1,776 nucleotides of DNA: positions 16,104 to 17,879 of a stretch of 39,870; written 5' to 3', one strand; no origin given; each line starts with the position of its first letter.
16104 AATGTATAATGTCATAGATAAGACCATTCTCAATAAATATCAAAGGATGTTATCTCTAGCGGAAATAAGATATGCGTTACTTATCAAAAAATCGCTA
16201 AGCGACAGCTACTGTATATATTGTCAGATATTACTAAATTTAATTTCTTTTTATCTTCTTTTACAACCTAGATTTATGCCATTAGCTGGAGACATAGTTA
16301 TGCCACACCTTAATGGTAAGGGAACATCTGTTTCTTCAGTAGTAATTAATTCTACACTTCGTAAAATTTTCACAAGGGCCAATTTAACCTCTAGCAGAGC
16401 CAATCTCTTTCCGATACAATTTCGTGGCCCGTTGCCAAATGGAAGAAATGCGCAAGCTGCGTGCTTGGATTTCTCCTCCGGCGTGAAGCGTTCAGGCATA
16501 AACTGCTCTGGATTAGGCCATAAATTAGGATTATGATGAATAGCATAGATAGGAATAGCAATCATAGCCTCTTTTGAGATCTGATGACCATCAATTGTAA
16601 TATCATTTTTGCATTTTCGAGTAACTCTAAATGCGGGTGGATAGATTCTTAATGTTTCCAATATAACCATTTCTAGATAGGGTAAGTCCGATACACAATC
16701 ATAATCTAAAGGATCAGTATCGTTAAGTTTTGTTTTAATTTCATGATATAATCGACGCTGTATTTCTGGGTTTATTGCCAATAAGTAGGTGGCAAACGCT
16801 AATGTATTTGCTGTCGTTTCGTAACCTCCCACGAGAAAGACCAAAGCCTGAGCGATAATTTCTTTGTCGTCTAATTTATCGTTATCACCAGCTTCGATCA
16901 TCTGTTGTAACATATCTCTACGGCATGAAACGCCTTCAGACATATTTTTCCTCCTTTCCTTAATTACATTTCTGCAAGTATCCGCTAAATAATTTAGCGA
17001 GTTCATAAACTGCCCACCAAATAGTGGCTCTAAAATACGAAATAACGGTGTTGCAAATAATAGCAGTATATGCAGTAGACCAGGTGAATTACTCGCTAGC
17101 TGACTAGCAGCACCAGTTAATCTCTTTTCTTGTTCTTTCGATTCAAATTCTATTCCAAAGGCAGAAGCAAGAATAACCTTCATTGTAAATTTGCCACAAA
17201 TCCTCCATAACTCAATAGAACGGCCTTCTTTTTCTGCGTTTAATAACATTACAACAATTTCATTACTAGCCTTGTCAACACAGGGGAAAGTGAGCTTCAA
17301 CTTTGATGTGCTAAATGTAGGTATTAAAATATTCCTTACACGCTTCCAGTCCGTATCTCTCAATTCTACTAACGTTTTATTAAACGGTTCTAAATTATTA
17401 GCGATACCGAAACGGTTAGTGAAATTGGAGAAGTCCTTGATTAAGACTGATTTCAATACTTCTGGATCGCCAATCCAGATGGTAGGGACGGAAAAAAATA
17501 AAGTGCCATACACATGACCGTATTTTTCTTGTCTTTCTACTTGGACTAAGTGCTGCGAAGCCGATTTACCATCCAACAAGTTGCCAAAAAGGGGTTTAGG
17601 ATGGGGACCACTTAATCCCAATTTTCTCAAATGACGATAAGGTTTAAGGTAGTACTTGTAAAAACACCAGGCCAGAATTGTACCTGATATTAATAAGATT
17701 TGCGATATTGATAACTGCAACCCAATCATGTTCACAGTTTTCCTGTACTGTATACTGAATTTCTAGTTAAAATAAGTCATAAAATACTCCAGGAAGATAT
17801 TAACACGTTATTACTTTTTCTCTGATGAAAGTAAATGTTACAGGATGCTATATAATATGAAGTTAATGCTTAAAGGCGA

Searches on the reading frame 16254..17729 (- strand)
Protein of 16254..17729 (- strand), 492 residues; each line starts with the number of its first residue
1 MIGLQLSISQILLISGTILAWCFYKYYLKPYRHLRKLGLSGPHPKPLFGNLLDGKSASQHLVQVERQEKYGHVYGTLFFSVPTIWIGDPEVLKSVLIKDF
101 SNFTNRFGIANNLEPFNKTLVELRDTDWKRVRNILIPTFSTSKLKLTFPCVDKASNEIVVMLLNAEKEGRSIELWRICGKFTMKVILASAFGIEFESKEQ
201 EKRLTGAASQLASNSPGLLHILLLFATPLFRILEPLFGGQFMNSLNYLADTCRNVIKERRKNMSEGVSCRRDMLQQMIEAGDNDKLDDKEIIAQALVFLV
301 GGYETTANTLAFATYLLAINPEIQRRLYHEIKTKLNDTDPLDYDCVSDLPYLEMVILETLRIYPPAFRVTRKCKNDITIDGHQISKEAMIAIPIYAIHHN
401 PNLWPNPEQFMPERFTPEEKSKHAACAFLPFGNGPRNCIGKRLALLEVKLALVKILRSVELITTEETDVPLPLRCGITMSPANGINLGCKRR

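Call 20: find_encoding_contigs(protein=window:16254-17729:-, flank=3000, max_places=3)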
Protein seq(492 aa) (492 aa): no gene with exactly this product is on record in the collection.

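Call 25: find_homologous_proteins(query=window:16254-17729:-, max_evalue=1e-30)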
Query seq(492 aa) (492 aa): 445 proteins with E <= 1e-30 among 8000 candidates; the best 120 are listed.
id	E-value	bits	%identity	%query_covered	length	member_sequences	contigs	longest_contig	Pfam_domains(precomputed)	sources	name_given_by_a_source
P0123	0.0e+0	1119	99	100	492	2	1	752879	PF00067.28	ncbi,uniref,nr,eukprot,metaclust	ncbi:uncharacterized protein TRIADDRAFT_32665 [Trichoplax adhaerens]|uniref:Cytochrome P450 n=1 Tax=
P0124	7.9e-258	874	75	100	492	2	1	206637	PF00067.28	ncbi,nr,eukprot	ncbi:Cytochrome P450 3A24 [Trichoplax sp. H2]|nr:Cytochrome P450 3A24 [Trichoplax sp. H2]|eukprot:RD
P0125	1.5e-219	748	65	99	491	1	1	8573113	PF00067.28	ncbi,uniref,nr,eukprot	ncbi:uncharacterized protein TRIADDRAFT_25960 [Trichoplax adhaerens]|uniref:Cytochrome P450 n=1 Tax=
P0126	2.8e-213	727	64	99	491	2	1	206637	PF00067.28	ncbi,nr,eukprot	ncbi:Cytochrome P450 3A11 [Trichoplax sp. H2]|nr:Cytochrome P450 3A11 [Trichoplax sp. H2]|eukprot:RD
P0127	7.6e-212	722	67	93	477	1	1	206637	PF00067.28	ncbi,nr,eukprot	ncbi:Cytochrome P450 3A24 [Trichoplax sp. H2]|nr:Cytochrome P450 3A24 [Trichoplax sp. H2]|eukprot:RD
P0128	1.6e-205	701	61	100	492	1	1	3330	PF00067.28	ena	-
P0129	3.3e-200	684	60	100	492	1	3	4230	PF00067.28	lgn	-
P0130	3.1e-194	664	59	97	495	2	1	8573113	PF00067.28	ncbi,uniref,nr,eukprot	ncbi:uncharacterized protein TRIADDRAFT_56195 [Trichoplax adhaerens]|uniref:Cytochrome P450 n=1 Tax=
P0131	2.1e-186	638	56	99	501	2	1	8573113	PF00067.28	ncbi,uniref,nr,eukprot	ncbi:uncharacterized protein TRIADDRAFT_56197 [Trichoplax adhaerens]|uniref:Cytochrome P450 n=1 Tax=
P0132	2.9e-181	621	55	99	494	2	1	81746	PF00067.28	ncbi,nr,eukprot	ncbi:Cytochrome P450 3A11 [Trichoplax sp. H2]|nr:Cytochrome P450 3A11 [Trichoplax sp. H2]|eukprot:RD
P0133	1.1e-177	610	56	96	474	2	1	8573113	PF00067.28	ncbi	ncbi:uncharacterized protein TRIADDRAFT_13325, partial [Trichoplax adhaerens]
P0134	7.4e-177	607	54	99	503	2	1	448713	PF00067.28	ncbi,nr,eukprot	ncbi:Cytochrome P450 3A24 [Trichoplax sp. H2]|nr:Cytochrome P450 3A24 [Trichoplax sp. H2]|eukprot:RD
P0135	1.0e-176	606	55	98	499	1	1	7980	PF00067.28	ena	-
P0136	1.3e-176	606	54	99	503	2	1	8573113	PF00067.28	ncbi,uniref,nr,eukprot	ncbi:uncharacterized protein TRIADDRAFT_25239 [Trichoplax adhaerens]|uniref:Cytochrome P450 n=1 Tax=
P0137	4.1e-176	604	53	96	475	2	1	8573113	PF00067.28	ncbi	ncbi:uncharacterized protein TRIADDRAFT_13664, partial [Trichoplax adhaerens]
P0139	2.4e-174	599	54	99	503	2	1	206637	PF00067.28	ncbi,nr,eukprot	ncbi:Cytochrome P450 3A14 [Trichoplax sp. H2]|nr:Cytochrome P450 3A14 [Trichoplax sp. H2]|eukprot:RD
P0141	2.6e-169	582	54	95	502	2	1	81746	PF00067.28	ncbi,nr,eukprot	ncbi:Cytochrome P450 3A24 [Trichoplax sp. H2]|nr:Cytochrome P450 3A24 [Trichoplax sp. H2]|eukprot:RD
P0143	1.9e-168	579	52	99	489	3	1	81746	PF00067.28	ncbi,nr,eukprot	ncbi:Cytochrome P450 3A24 [Trichoplax sp. H2]|nr:Cytochrome P450 3A24 [Trichoplax sp. H2]|eukprot:RD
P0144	2.4e-161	556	50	98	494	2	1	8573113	PF00067.28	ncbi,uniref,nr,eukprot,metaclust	ncbi:uncharacterized protein TRIADDRAFT_25372 [Trichoplax adhaerens]|uniref:Cytochrome P450 n=1 Tax=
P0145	2.7e-161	556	50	95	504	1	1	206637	PF00067.28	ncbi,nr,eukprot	ncbi:Cytochrome P450 3A21 [Trichoplax sp. H2]|nr:Cytochrome P450 3A21 [Trichoplax sp. H2]|eukprot:RD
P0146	3.2e-161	555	52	96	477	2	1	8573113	PF00067.28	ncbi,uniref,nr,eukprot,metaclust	ncbi:uncharacterized protein TRIADDRAFT_56208 [Trichoplax adhaerens]|uniref:Cytochrome P450 n=1 Tax=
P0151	2.0e-155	536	48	99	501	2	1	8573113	PF00067.28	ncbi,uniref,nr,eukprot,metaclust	ncbi:uncharacterized protein TRIADDRAFT_63933 [Trichoplax adhaerens]|uniref:Cytochrome P450 n=1 Tax=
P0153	3.3e-153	529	50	98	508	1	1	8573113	PF00067.28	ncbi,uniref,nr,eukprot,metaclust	ncbi:uncharacterized protein TRIADDRAFT_25944 [Trichoplax adhaerens]|uniref:Cytochrome P450 n=1 Tax=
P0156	7.8e-132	458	43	100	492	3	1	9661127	PF00067.28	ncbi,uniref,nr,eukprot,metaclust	ncbi:uncharacterized protein TRIADDRAFT_54379 [Trichoplax adhaerens]|uniref:Cytochrome P450 n=1 Tax=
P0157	4.4e-130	453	44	96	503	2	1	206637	PF00067.28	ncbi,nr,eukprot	ncbi:Cytochrome P450 3A5 [Trichoplax sp. H2]|nr:Cytochrome P450 3A5 [Trichoplax sp. H2]|eukprot:RDD3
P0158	4.2e-129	449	43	99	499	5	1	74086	PF00067.28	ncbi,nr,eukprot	ncbi:Cytochrome P450 3A24 [Trichoplax sp. H2]|nr:Cytochrome P450 3A24 [Trichoplax sp. H2]|eukprot:RD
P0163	5.5e-114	400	45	86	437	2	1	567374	PF00067.28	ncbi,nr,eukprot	ncbi:Cytochrome P450 3A8 [Trichoplax sp. H2]|nr:Cytochrome P450 3A8 [Trichoplax sp. H2]|eukprot:RDD4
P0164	1.1e-110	389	57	62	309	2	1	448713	PF00067.28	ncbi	ncbi:Cytochrome P450 3A24, partial [Trichoplax sp. H2]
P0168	5.7e-99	350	44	49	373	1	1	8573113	PF00067.28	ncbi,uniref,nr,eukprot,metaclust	ncbi:uncharacterized protein TRIADDRAFT_56211 [Trichoplax adhaerens]|uniref:Cytochrome P450 n=1 Tax=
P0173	2.6e-94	335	40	90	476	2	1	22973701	PF00067.28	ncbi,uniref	ncbi:cytochrome P450 3A29-like, partial [Branchiostoma floridae]|uniref:Cytochrome P450 3A29-like n=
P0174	7.9e-93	330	38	95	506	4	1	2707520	PF00067.28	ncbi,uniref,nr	ncbi:cytochrome P450 3A24-like [Orbicella faveolata]|uniref:cytochrome P450 3A24-like n=1 Tax=Orbice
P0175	9.9e-93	329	37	94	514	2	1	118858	PF00067.28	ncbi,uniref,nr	ncbi:hypothetical protein NP493_1469g00025 [Ridgeia piscesae]|uniref:Cytochrome P450 n=1 Tax=Ridgeia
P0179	8.1e-91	323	37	98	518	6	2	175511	PF00067.28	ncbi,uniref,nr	ncbi:unnamed protein product [Rotaria sordida]|uniref:Cytochrome P450 n=2 Tax=Rotaria sordida TaxID=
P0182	2.2e-89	318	38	96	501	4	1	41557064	PF00067.28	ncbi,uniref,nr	ncbi:cytochrome P450 3A9-like [Sciurus carolinensis]|uniref:cytochrome P450 3A9-like n=1 Tax=Sciurus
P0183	3.9e-89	318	37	97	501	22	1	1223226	PF00067.28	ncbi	ncbi:cytochrome P450 3A9-like isoform X1 [Ictidomys tridecemlineatus]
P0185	4.7e-88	314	38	96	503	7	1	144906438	PF00067.28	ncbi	ncbi:cytochrome P450 3A9-like isoform X1 [Ictidomys tridecemlineatus]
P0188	4.2e-86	308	34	93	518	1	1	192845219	PF00067.28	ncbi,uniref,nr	ncbi:Cytochrome P450 3A14 [Pseudolycoriella hygida]|uniref:Cytochrome P450 3A14 n=1 Tax=Pseudolycori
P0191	3.3e-85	305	36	91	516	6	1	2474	PF00067.28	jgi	jgi:cytochrome P450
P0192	3.4e-85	305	37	95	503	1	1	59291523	PF00067.28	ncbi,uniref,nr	ncbi:cytochrome P450 3A11-like [Apodemus sylvaticus]|uniref:cytochrome P450 3A11-like n=1 Tax=Apodem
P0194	4.3e-85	304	35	99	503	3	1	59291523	PF00067.28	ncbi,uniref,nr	ncbi:cytochrome P450 3A13 [Apodemus sylvaticus]|uniref:cytochrome P450 3A13 n=1 Tax=Apodemus sylvati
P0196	2.5e-84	302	36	95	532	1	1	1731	PF00067.28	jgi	jgi:cytochrome P450 family 3 subfamily A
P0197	3.3e-84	301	36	90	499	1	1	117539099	PF00067.28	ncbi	ncbi:cytochrome P450 3A9-like [Erethizon dorsatum]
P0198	4.4e-84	301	34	98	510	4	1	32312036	PF00067.28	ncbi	ncbi:cytochrome P450 3A24-like [Glandiceps talaboti]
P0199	5.2e-84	301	34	93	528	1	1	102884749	PF00067.28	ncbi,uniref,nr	ncbi:cytochrome P450 3A8-like [Gigantopelta aegis]|uniref:cytochrome P450 3A8-like n=1 Tax=Gigantope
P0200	5.3e-84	301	34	98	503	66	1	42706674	PF00067.28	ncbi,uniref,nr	ncbi:cytochrome P450 3A24-like [Dama dama]|uniref:cytochrome P450 3A24-like n=1 Tax=Dama dama TaxID=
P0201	1.3e-83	299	36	91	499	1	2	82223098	PF00067.28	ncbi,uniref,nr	ncbi:cytochrome P450 3A14 [Fukomys damarensis]|uniref:Cytochrome P450 3A n=1 Tax=Fukomys damarensis 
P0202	2.2e-83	299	38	94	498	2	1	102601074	PF00067.28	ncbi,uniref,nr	ncbi:cytochrome P450 3A16 [Parasteatoda tepidariorum]|uniref:cytochrome P450 3A16 n=1 Tax=Parasteato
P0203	4.0e-83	298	37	95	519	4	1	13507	PF00067.28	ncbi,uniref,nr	ncbi:unnamed protein product [Rotaria sordida]|uniref:Cytochrome P450 n=1 Tax=Rotaria sordida TaxID=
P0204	1.5e-82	296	36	98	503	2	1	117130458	PF00067.28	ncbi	ncbi:cytochrome P450 3A4-like isoform 1-T1 [Rhynchocyon petersi]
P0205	3.4e-82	295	34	96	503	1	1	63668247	PF00067.28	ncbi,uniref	ncbi:cytochrome P450 3A9-like [Cavia porcellus]|uniref:cytochrome P450 3A9-like n=1 Tax=Cavia porcel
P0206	6.5e-82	294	36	93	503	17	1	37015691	PF00067.28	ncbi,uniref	ncbi:cytochrome P450 3A4-like isoform X1 [Eulemur rufifrons]|uniref:cytochrome P450 3A4-like isoform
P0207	1.4e-81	293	37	91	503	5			PF00067.28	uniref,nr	uniref:cytochrome P450 3A9-like isoform X3 n=1 Tax=Jaculus jaculus TaxID=51337 RepID=UPI001E1B4CB9|n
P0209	5.3e-81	291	34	97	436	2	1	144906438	PF00067.28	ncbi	ncbi:cytochrome P450 3A9-like isoform X6 [Ictidomys tridecemlineatus]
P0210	1.3e-80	290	34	95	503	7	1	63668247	PF00067.28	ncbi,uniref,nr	ncbi:cytochrome P450 3A15 [Cavia porcellus]|uniref:Cytochrome P450 3A15 n=1 Tax=Cavia porcellus TaxI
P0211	1.3e-80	290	35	96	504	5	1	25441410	PF00067.28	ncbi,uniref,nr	ncbi:cytochrome P450 3A24-like isoform X1 [Branchiostoma floridae]|uniref:Cytochrome P450 3A24-like 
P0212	1.4e-80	289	35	98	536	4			PF00067.28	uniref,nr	uniref:Cytochrome P450 3A8-like n=1 Tax=Dermatophagoides pteronyssinus TaxID=6956 RepID=A0A6P6XQH1_D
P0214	5.3e-80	287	32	99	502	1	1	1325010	PF00067.28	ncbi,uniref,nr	ncbi:cytochrome P450 3A24-like [Anneissia japonica]|uniref:cytochrome P450 3A24-like n=1 Tax=Anneiss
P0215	6.2e-80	287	34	98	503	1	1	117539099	PF00067.28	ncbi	ncbi:cytochrome P450 3A14-like [Erethizon dorsatum]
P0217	3.4e-79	285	35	98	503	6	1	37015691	PF00067.28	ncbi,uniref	ncbi:cytochrome P450 3A8-like isoform X1 [Eulemur rufifrons]|uniref:cytochrome P450 3A8-like isoform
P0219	5.6e-79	284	34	94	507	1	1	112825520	PF00067.28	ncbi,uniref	ncbi:hypothetical protein ACJMK2_019713 [Sinanodonta woodiana]|uniref:Cytochrome P450 n=1 Tax=Sinano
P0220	9.3e-78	280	33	97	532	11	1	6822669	PF00067.28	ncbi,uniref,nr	ncbi:Cytochrome P450 3A4 [Dermatophagoides farinae]|uniref:Cytochrome P450 3A4 n=1 Tax=Dermatophagoi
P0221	3.2e-77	278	33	99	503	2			PF00067.28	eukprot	eukprot:XP_003963326.1 PREDICTED: cytochrome P450 3A40-like isoform X1 [Takifugu rubripes]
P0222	1.1e-76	277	33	95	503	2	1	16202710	PF00067.28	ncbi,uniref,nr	ncbi:cytochrome P450 3A40-like isoform X3 [Takifugu flavidus]|uniref:cytochrome P450 3A40-like isofo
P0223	1.1e-76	277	33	99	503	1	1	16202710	PF00067.28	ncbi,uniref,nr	ncbi:cytochrome P450 3A40-like isoform X4 [Takifugu flavidus]|uniref:cytochrome P450 3A40-like isofo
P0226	1.0e-75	273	33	97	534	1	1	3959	PF00067.28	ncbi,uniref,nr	ncbi:cytochrome P450-like protein [Euroglyphus maynei]|uniref:Cytochrome P450-like protein n=1 Tax=E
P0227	1.0e-75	273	34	98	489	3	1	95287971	PF00067.28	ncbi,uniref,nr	ncbi:cytochrome P450 3A12-like isoform X3 [Erinaceus europaeus]|uniref:Cytochrome P450 3A n=1 Tax=Er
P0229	2.6e-75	272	35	98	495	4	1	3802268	PF00067.28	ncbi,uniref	ncbi:unnamed protein product [Larinioides sclopetarius]|uniref:Cytochrome P450 n=2 Tax=Larinioides s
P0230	2.7e-75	272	30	100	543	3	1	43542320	PF00067.28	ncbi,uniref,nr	ncbi:cytochrome P450 3A4-like [Lytechinus variegatus]|uniref:cytochrome P450 3A4-like n=1 Tax=Lytech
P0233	1.7e-74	269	36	82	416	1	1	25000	PF00067.28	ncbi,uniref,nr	ncbi:cytochrome P450 3A31 [Peromyscus leucopus]|uniref:cytochrome P450 3A31 n=1 Tax=Peromyscus leuco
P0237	7.6e-74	267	34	98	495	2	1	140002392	PF00067.28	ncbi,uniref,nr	ncbi:Cytochrome P450 3A24 like protein [Argiope bruennichi]|uniref:Cytochrome P450 3A24 like protein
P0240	2.2e-72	262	31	100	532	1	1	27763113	PF00067.28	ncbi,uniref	ncbi:UNVERIFIED_CONTAM: hypothetical protein PYX00_007706 [Menopon gallinae]|uniref:Cytochrome P450 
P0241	2.7e-72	262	36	84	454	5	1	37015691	PF00067.28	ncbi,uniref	ncbi:cytochrome P450 3A4-like isoform X2 [Eulemur rufifrons]|uniref:cytochrome P450 3A4-like isoform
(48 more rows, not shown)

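Call 26: find_encoding_contigs(protein=P0123, flank=10000, max_places=3)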
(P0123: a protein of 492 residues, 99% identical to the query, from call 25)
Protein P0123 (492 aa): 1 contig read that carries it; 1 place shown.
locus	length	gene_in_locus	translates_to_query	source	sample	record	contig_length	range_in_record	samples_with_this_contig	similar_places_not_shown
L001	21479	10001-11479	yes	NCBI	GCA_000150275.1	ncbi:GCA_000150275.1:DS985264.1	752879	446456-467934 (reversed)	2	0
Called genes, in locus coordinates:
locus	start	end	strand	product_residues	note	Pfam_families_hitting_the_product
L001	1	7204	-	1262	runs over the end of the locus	-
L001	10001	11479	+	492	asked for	PF00067:p450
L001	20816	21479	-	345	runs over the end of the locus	PF00001:7tm_1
